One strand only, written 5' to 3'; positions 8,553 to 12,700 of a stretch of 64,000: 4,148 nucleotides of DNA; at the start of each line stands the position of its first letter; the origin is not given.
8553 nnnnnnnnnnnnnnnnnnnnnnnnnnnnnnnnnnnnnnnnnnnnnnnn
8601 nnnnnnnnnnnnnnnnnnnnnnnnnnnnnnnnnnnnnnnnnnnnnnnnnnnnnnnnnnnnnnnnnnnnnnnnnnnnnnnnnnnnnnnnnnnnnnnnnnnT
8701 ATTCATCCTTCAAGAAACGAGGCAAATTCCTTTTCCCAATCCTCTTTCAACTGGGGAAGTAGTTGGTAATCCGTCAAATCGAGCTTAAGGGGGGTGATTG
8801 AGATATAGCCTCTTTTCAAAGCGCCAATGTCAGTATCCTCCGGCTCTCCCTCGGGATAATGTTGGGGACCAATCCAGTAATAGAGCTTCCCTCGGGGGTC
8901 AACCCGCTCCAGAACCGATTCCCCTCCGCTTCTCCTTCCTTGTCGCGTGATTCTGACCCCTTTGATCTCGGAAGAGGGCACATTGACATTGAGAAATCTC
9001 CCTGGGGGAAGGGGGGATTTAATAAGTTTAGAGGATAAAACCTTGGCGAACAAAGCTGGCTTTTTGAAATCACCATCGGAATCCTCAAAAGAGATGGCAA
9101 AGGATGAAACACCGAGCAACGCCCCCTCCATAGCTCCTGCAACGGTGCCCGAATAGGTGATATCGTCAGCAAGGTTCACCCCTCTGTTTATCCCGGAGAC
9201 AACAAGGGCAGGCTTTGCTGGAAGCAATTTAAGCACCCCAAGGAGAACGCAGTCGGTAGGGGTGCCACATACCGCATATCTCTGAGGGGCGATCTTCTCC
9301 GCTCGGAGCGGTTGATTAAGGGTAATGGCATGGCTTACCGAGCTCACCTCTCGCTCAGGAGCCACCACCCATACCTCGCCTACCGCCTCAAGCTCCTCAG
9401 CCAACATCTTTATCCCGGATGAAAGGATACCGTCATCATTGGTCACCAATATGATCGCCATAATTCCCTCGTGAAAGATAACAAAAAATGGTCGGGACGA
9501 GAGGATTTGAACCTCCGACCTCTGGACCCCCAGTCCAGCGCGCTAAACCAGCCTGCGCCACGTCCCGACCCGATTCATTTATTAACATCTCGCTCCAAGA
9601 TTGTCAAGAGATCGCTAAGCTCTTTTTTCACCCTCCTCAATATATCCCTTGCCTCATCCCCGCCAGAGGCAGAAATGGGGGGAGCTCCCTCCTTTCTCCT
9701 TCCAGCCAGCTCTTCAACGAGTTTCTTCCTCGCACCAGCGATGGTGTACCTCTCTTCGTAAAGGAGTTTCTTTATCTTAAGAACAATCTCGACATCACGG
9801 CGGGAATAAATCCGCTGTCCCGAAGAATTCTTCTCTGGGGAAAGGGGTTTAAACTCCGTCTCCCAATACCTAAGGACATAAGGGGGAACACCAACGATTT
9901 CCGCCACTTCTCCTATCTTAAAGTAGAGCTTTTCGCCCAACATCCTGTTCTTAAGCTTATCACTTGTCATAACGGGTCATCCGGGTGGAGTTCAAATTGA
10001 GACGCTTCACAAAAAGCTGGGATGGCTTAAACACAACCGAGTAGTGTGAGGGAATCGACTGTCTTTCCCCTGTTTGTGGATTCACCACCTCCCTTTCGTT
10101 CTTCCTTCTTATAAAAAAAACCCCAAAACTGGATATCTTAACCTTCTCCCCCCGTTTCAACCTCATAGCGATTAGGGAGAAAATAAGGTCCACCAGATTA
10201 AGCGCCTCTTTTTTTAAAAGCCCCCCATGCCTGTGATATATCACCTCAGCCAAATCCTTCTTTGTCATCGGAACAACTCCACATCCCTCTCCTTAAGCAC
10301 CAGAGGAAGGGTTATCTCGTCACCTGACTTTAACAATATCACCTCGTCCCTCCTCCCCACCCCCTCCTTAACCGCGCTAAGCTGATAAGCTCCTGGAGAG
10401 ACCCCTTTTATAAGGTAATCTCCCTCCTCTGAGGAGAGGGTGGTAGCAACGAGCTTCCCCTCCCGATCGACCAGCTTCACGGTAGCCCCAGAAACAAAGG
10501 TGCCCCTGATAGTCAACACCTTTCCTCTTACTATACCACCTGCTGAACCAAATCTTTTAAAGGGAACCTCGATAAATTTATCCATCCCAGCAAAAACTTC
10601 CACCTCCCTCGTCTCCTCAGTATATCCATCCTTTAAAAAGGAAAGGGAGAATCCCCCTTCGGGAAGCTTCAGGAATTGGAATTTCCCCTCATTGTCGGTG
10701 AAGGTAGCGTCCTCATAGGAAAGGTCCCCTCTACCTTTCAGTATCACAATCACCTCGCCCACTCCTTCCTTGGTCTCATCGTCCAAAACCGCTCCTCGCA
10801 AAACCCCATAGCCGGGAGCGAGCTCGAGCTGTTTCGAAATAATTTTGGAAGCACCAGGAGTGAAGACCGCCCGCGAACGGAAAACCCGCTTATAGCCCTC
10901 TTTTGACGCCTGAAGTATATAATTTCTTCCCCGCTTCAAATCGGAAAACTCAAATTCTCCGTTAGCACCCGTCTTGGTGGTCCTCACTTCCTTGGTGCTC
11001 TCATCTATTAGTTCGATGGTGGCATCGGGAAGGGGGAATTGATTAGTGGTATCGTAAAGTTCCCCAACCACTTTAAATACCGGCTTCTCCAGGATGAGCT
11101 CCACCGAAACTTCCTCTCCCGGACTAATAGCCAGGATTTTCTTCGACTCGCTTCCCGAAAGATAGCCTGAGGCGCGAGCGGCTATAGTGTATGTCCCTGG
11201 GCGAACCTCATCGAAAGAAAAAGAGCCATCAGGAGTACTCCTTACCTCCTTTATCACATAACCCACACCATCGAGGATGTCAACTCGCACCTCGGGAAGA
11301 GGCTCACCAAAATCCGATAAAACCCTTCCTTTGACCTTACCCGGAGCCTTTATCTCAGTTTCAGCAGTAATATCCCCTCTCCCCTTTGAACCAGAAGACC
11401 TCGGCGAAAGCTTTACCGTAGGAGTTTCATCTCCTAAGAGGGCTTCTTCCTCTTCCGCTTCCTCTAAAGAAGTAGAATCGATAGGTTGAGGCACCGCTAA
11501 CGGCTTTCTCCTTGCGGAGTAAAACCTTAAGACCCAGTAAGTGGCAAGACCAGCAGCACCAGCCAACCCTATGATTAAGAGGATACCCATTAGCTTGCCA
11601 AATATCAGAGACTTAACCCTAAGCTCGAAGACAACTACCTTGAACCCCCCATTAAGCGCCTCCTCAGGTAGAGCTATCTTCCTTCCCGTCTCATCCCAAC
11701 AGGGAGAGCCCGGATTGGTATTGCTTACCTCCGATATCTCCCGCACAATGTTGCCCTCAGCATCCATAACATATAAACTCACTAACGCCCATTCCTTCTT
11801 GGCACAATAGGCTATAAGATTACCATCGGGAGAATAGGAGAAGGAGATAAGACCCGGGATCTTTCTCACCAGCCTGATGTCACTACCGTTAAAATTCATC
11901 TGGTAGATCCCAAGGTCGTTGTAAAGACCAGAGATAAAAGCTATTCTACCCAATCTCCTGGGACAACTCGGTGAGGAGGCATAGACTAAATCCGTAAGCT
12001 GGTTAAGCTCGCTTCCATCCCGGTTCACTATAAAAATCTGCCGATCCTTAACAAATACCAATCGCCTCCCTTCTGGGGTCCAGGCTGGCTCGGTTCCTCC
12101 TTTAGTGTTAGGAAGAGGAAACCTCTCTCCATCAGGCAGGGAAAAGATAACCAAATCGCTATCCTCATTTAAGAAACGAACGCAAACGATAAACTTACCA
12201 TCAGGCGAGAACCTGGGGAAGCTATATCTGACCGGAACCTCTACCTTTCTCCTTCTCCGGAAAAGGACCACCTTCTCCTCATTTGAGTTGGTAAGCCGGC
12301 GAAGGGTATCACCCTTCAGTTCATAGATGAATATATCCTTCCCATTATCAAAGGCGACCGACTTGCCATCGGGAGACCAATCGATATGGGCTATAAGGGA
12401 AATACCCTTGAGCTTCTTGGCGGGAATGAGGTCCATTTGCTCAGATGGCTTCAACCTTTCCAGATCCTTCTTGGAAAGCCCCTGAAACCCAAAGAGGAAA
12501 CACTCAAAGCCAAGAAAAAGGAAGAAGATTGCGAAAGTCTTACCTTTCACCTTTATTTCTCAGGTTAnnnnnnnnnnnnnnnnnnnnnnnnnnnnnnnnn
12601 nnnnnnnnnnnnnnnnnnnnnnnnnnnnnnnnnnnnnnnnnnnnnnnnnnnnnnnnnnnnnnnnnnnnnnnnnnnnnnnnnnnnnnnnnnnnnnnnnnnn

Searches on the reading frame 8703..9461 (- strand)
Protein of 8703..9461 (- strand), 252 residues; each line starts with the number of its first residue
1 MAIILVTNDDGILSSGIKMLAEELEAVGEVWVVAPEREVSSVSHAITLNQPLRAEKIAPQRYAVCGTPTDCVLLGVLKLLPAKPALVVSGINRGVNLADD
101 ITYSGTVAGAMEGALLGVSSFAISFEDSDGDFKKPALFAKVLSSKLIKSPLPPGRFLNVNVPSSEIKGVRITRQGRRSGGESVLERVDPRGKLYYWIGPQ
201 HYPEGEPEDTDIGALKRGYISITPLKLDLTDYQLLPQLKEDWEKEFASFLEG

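Call 3: search_protein_families(library=pfam, proteins=[window:8703-9461:-], max_evalue=0.01)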
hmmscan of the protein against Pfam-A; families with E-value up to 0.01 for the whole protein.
window:8703-9461:- (252 aa): 1 family
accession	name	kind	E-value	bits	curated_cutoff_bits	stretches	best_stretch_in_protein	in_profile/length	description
PF01975.23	SurE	-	8.2e-59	199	22.1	1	4-178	1-186/189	Survival protein SurE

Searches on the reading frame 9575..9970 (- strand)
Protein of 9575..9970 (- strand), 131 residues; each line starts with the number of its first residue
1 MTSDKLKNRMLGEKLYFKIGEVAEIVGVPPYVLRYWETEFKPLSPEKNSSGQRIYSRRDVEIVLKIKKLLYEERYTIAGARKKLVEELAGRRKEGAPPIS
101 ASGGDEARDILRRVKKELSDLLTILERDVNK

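Call 3: search_protein_families(library=pfam, proteins=[window:9575-9970:-], max_evalue=0.01)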
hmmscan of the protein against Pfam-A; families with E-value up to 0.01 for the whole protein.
window:9575-9970:- (131 aa): 2 families
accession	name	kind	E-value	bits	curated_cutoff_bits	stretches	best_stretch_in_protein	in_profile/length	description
PF13411.12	MerR_1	-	2.9e-20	72.6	21.6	1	17-84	1-66/69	MerR HTH family regulatory protein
PF00376.29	MerR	-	1.1e-09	38.3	28.2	1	18-55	1-38/38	MerR family regulatory protein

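Call 4: search_protein_families(library=ncbifam, proteins=[window:9575-9970:-], max_evalue=0.01)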
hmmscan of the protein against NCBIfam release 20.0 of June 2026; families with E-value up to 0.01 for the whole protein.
window:9575-9970:- (131 aa): 10 families
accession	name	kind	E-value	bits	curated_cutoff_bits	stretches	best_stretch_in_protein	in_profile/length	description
NF052513.1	TransRegCarH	equivalog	1.7e-08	34.1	400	1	17-87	7-77/274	HTH-type transcriptional repressor CarH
NF047375.1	HeatShock_HspR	equivalog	4e-07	29.9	105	1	16-82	3-68/92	heat shock protein transcriptional repressor HspR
NF053740.1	TransRegTnrAGPos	equivalog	6.6e-06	26.3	140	1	13-70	9-65/108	hypothetical protein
NF047377.1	heat_HspR_dupli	exception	8.3e-06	25.4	300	1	19-81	129-190/214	heat shock protein transcriptional repressor HspR, fused homodimer type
NF011617.0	PRK15043.1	equivalog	7.4e-05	22.1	417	1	17-70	4-57/243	HTH-type transcriptional regulator MlrA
TIGR02051.1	MerR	equivalog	0.00035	20.8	150.85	1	18-68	1-51/124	mercury resistance transcriptional regulator MerR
TIGR03453.1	partition_RepA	equivalog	0.00047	19.1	348.45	1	17-63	34-80/387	plasmid partitioning protein RepA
NF007069.0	PRK09514.1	equivalog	0.00049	20.1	143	1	17-65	2-50/141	Zn(2+)-responsive transcriptional regulator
TIGR02043.1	ZntR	equivalog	0.00073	19.7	167.95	1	17-66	2-51/131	Zn(2+)-responsive transcriptional regulator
TIGR02047.1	CadR-PbrR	equivalog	0.0038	17.3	151.45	1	18-68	2-52/127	Cd(II)/Pb(II)-responsive transcriptional regulator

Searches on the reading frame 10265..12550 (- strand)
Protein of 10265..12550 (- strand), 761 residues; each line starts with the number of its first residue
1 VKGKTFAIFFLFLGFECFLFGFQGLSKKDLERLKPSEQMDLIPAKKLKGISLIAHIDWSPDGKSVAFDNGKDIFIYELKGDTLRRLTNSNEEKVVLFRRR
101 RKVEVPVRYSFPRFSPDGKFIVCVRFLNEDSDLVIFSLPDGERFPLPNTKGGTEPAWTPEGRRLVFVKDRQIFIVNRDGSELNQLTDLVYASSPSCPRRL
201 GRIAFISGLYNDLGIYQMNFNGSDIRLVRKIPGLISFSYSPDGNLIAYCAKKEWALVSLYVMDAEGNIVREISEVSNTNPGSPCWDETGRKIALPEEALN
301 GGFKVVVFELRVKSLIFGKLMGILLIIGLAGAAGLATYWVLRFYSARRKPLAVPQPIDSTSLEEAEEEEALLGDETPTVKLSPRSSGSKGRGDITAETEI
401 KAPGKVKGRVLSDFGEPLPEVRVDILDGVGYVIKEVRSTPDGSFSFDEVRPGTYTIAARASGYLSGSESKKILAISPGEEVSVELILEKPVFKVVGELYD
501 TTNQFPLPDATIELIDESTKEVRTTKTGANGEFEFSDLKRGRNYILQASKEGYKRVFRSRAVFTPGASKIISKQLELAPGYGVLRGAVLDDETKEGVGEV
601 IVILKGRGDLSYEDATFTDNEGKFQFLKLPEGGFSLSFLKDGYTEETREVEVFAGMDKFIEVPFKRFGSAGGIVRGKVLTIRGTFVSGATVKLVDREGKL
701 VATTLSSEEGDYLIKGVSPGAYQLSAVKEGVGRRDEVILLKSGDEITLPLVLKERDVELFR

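Call 3: search_protein_families(library=pfam, proteins=[window:10265-12550:-], max_evalue=0.01)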
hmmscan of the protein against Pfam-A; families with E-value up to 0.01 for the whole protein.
window:10265-12550:- (761 aa): 22 families
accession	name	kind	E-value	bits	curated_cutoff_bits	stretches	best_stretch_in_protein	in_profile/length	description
PF13620.12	CarboxypepD_reg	-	1.2e-46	157.4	32.3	4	406-484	2-78/82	Carboxypeptidase regulatory-like domain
PF17210.9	SdrD_B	-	1.4e-23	83.7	29.7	3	686-727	24-65/112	SdrD B-like domain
PF13715.12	CarbopepD_reg_2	-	4.2e-22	78.4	32.2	2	585-655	2-67/88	CarboxypepD_reg-like domain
PF17802.7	SpaA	-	1.4e-19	70.5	23.1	2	499-553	8-65/91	Prealbumin-like fold domain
PF07676.18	PD40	-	2.1e-12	47.1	20.9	1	146-171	4-30/38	WD40-like Beta Propeller Repeat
PF07210.18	DUF1416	-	1.2e-11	44.8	23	2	672-730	20-76/97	Protein of unknown function (DUF1416)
PF09430.16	EMC7_beta-sandw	-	3.6e-10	40.5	26.6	0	434-463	21-50/122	ER membrane protein complex subunit 7, beta-sandwich domain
PF14686.12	fn3_3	-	5.3e-10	39.4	24.4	1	439-481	32-73/75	Polysaccharide lyase family 4, domain II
PF00930.27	DPPIV_N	-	6.1e-10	38.8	22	1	51-126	43-120/354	Dipeptidyl peptidase IV (DPP IV) N-terminal region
PF11974.14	bMG3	-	5.6e-09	36.3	34.9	1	506-550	27-76/103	Bacterial alpha-2-macroglobulin MG3 domain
PF23193.1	NOMO_3rd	-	4e-07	30.5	27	0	513-569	50-103/120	NOMO third transthyretin-like domain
PF10670.15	DUF4198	-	9.1e-05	23.1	34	0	399-461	142-208/209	Domain of unknown function (DUF4198)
PF17936.7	Big_6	-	0.00011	22.8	27.6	0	678-715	14-51/83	Bacterial Ig domain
PF22902.2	NOMO1-like_9th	-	0.00012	22.3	27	1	507-553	13-60/75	BOS complex subunit NOMO1-like, beta sandwich domain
PF24797.1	Beta-prop_WDR35_TULP_N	-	0.00018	21.2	80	0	44-92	151-199/332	WDR35/TULP4 N-terminal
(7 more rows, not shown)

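Call 4: search_protein_families(library=ncbifam, proteins=[window:10265-12550:-], max_evalue=0.01)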
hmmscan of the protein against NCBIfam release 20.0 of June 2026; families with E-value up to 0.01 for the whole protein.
window:10265-12550:- (761 aa): 12 families
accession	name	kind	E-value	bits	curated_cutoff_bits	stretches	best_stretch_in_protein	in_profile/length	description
TIGR02800.1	propeller_TolB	equivalog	1.8e-21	76.6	343.15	1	110-270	238-403/418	Tol-Pal system beta propeller repeat protein TolB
NF052345.1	S_layer_anammox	exception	1.4e-14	52.5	1400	1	376-562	1287-1472/1596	Kustd1514 family S-layer glycoprotein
NF053518.1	DipepPtdsDpp5Prph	equivalog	1e-10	40.8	900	1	169-251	41-125/655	dipeptidyl-peptidase Dpp5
NF053607.1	CHU_0125_OmpA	equivalog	2.5e-09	36.2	620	1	502-557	435-486/639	CHU_0125 family OmpA-like outer membrane integrity protein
NF002183.0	PRK01029.1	equivalog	2.1e-08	33.7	405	0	111-216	285-398/429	Tol-Pal system protein TolB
NF058648.1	ECF_sub_HI1622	equivalog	5.9e-07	29.6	100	0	503-551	35-84/180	NikL family nickel/cobalt ECF transporter subunit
NF012181.0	MSCRAMM_SdrD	exception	8.1e-06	23.5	2500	0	590-644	919-973/1379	MSCRAMM family adhesin SdrD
NF000535.3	MSCRAMM_SdrC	exception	8.4e-06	24.1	1700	1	591-649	514-572/963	MSCRAMM family adhesin SdrC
TIGR04134.1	lipo_with_rSAM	hypoth_equivalog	9.1e-06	25.8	39.8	0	585-634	43-97/150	radical SAM-associated putative lipoprotein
NF052230.1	T9SS_PorE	exception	6.2e-05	21.5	600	0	405-487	424-505/648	PorE family type IX secretion system protein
NF033523.0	lasso_peptidase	equivalog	0.0024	16.7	400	0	45-87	82-128/638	Atxe2 family lasso peptide isopeptidase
TIGR04183.1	Por_Secre_tail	domain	0.0078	16.2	23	0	680-725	12-57/72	T9SS type A sorting domain-containing protein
